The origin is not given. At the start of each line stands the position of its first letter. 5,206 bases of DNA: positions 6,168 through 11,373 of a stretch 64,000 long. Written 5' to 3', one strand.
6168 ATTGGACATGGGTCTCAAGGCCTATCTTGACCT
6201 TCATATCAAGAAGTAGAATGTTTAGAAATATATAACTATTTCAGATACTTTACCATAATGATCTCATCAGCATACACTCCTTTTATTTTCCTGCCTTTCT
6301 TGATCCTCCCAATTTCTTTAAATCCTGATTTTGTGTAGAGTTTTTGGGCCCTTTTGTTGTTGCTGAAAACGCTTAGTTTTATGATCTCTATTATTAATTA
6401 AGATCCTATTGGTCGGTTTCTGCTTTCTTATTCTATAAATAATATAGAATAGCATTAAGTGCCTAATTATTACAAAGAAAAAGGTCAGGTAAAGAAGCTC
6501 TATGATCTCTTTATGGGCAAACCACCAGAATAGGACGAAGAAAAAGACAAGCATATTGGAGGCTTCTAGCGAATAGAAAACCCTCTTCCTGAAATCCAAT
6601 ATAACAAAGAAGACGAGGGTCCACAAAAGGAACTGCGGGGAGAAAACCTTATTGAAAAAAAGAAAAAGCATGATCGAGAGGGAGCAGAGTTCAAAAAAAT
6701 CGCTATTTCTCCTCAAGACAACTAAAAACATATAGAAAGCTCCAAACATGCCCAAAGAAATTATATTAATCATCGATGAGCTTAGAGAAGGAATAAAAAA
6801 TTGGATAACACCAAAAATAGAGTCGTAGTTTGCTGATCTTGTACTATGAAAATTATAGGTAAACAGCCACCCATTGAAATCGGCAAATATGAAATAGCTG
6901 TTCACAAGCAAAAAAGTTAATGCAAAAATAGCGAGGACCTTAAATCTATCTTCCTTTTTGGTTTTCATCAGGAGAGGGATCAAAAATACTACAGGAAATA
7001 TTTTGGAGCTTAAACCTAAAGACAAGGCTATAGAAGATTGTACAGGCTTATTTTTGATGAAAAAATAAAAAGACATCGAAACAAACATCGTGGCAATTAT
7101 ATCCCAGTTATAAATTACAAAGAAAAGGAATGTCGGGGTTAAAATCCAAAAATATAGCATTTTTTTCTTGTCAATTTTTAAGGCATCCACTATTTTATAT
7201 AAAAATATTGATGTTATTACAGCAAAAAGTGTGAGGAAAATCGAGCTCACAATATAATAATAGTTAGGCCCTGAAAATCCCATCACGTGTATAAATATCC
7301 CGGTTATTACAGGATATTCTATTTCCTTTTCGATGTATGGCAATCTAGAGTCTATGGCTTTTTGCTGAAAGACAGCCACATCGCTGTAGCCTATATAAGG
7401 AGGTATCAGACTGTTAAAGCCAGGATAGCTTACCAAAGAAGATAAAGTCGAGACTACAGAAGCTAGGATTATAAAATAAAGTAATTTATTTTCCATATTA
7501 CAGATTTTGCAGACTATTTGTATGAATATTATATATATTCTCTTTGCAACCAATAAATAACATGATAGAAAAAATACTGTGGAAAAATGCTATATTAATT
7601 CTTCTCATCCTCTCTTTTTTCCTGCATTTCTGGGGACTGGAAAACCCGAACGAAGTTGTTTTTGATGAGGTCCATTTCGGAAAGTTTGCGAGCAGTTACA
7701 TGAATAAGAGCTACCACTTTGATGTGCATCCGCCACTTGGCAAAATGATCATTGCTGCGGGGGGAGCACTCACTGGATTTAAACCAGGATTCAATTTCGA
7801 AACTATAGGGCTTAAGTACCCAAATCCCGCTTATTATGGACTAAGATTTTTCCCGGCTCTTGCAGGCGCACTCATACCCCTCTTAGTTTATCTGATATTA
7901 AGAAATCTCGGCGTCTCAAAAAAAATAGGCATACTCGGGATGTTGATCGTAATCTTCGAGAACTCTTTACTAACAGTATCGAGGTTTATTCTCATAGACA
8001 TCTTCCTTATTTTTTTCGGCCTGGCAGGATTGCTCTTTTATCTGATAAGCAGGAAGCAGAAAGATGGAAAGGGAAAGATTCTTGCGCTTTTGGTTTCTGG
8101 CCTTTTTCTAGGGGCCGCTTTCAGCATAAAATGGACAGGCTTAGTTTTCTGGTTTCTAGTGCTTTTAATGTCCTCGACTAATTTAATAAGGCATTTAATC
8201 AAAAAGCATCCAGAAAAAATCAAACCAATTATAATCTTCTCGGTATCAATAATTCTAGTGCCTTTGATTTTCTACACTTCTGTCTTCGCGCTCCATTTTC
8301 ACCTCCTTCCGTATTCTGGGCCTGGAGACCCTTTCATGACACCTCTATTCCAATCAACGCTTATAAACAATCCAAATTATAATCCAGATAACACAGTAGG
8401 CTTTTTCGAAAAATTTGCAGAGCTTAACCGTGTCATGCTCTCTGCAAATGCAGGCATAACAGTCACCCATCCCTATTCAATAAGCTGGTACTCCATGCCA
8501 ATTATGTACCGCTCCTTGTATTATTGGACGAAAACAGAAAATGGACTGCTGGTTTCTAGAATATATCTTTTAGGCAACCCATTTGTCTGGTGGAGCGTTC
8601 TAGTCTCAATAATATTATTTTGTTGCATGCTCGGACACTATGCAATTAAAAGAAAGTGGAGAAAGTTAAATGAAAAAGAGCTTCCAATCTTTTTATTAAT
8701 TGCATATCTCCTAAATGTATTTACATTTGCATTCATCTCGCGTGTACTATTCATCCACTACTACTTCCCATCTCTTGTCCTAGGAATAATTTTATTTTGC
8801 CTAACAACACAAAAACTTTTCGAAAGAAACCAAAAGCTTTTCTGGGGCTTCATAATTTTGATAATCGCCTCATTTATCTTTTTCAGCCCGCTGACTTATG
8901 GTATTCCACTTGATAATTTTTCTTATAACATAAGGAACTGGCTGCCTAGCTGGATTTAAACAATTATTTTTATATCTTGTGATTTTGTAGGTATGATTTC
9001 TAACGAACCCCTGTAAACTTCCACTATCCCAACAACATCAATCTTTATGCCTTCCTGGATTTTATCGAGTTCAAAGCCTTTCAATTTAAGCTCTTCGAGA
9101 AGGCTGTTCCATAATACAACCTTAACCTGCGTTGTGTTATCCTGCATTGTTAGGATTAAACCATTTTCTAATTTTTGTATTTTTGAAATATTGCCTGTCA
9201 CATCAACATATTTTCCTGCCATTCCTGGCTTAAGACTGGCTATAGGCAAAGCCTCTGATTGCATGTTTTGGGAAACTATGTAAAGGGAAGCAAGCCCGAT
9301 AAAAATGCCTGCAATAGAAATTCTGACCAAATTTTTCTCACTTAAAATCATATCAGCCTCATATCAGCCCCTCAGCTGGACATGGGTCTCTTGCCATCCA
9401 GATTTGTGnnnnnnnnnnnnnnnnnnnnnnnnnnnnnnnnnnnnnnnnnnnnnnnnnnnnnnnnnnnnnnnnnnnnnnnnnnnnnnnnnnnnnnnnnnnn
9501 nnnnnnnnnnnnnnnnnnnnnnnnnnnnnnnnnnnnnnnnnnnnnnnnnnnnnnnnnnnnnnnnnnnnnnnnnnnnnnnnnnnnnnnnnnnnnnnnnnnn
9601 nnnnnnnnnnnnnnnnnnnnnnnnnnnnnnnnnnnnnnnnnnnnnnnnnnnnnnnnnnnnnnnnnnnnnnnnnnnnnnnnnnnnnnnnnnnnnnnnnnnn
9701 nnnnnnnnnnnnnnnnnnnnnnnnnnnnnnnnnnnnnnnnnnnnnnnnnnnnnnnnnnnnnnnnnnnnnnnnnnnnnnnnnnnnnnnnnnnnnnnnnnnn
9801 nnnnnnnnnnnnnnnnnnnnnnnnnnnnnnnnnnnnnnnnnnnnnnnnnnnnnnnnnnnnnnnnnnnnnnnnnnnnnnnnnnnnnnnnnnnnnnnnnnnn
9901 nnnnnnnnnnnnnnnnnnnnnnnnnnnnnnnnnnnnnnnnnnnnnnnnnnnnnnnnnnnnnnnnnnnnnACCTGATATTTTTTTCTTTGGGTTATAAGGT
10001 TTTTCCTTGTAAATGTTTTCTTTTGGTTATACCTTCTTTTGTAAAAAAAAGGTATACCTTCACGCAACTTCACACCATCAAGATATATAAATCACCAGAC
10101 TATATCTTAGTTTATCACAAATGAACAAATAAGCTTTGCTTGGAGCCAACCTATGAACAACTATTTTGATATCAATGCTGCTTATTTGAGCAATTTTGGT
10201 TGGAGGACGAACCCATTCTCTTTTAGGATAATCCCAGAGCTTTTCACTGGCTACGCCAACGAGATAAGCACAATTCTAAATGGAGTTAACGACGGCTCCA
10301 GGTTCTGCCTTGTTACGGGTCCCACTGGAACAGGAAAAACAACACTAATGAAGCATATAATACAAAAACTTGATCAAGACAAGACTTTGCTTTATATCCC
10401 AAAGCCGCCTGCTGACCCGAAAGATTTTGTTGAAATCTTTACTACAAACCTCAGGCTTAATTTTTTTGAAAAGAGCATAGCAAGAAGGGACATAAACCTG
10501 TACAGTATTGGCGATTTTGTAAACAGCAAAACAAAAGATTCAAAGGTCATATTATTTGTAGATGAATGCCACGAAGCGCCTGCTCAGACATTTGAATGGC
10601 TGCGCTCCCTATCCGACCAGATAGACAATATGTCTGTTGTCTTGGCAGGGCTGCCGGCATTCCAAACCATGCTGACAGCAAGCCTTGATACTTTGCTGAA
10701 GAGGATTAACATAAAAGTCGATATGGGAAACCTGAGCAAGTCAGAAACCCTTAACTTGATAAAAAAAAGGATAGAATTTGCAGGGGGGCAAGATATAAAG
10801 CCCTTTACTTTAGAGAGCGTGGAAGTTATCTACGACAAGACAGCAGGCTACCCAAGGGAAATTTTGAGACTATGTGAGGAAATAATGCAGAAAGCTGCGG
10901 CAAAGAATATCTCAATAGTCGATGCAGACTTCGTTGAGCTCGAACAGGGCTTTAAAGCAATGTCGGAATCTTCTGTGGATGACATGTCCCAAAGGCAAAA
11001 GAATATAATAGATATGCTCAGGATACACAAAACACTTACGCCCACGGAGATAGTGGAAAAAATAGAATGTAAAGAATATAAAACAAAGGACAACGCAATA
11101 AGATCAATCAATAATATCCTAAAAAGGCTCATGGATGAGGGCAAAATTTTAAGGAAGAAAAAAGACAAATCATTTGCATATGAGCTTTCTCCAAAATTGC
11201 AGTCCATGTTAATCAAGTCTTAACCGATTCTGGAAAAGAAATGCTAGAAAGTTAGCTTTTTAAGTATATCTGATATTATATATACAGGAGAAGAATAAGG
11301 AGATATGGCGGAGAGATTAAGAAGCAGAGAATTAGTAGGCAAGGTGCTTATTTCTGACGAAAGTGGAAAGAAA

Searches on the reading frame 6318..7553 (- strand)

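Call 28: search_protein_families(library=pfam, proteins=[window:6318-7553:-], max_evalue=0.001)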
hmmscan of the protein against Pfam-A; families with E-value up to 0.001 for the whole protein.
window:6318-7553:- (411 aa): 1 family
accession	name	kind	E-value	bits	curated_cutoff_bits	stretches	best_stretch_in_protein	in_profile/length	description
PF09594.16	GT87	-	1.8e-07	31.6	25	1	80-296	3-230/237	Glycosyltransferase family 87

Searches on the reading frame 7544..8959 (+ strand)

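Call 28: search_protein_families(library=pfam, proteins=[window:7544-8959:+], max_evalue=0.001)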
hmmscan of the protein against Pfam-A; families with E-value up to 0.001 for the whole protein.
window:7544-8959:+ (471 aa): 2 families
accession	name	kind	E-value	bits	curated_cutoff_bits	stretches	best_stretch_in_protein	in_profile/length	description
PF02366.24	PMT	-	1.1e-62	212.2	22.7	1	19-255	2-244/245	Dolichyl-phosphate-mannose-protein mannosyltransferase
PF16192.10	PMT_4TMC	-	1.1e-37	129.9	32.4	1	287-470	1-202/202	C-terminal four TMM region of protein-O-mannosyltransferase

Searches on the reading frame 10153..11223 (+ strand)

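Call 28: search_protein_families(library=pfam, proteins=[window:10153-11223:+], max_evalue=0.001)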
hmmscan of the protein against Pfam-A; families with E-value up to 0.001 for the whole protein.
window:10153-11223:+ (356 aa): 18 families
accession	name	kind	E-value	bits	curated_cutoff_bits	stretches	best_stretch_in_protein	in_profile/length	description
PF13401.12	AAA_22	-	3.9e-16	60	27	1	48-174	4-130/130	AAA domain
PF13191.12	AAA_16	-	1.3e-09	39.2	32.6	1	38-157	12-159/167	AAA ATPase domain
PF13173.12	AAA_14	-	1.5e-09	38.4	27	1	50-199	3-128/129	AAA domain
PF01637.24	ATPase_2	-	3.1e-08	34.1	33.2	1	36-239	6-224/225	ATPase domain predominantly from Archaea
PF25199.1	nSTAND_NTPase5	-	3.4e-08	33.9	34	1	43-165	35-131/145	Novel STAND NTPase 5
PF04851.21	ResIII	-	9.3e-08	32.6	22.5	1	38-78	12-56/164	Type III restriction enzyme, res subunit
PF07728.20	AAA_5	-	4.5e-07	30.4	22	1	53-155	3-91/139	AAA domain (dynein-related subfamily)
PF00437.27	T2SSE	-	6.8e-06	25.4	24.9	1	39-78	132-171/370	Type II/IV secretion system protein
PF24883.2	NPHP3_N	-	8.7e-06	26.5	24.8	1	47-78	20-51/164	Nephrocystin 3, N-terminal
PF20720.3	nSTAND3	-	1.3e-05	25.4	27.2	1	49-99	17-64/155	Novel STAND NTPase 3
PF12775.13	AAA_7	-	1.9e-05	24.7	25.8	1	39-80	23-64/181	P-loop containing dynein motor region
PF00004.35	AAA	-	2.1e-05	25.4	21.2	1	53-145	2-72/131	ATPase family associated with various cellular activities (AAA)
PF13245.12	AAA_19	-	0.00018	22.1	25.1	0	49-78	11-40/134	AAA domain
PF13604.12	AAA_30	-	0.00021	21.5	27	1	45-76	14-45/191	AAA domain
PF05729.18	NACHT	-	0.0003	21.1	26.7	1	51-77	2-28/167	NACHT domain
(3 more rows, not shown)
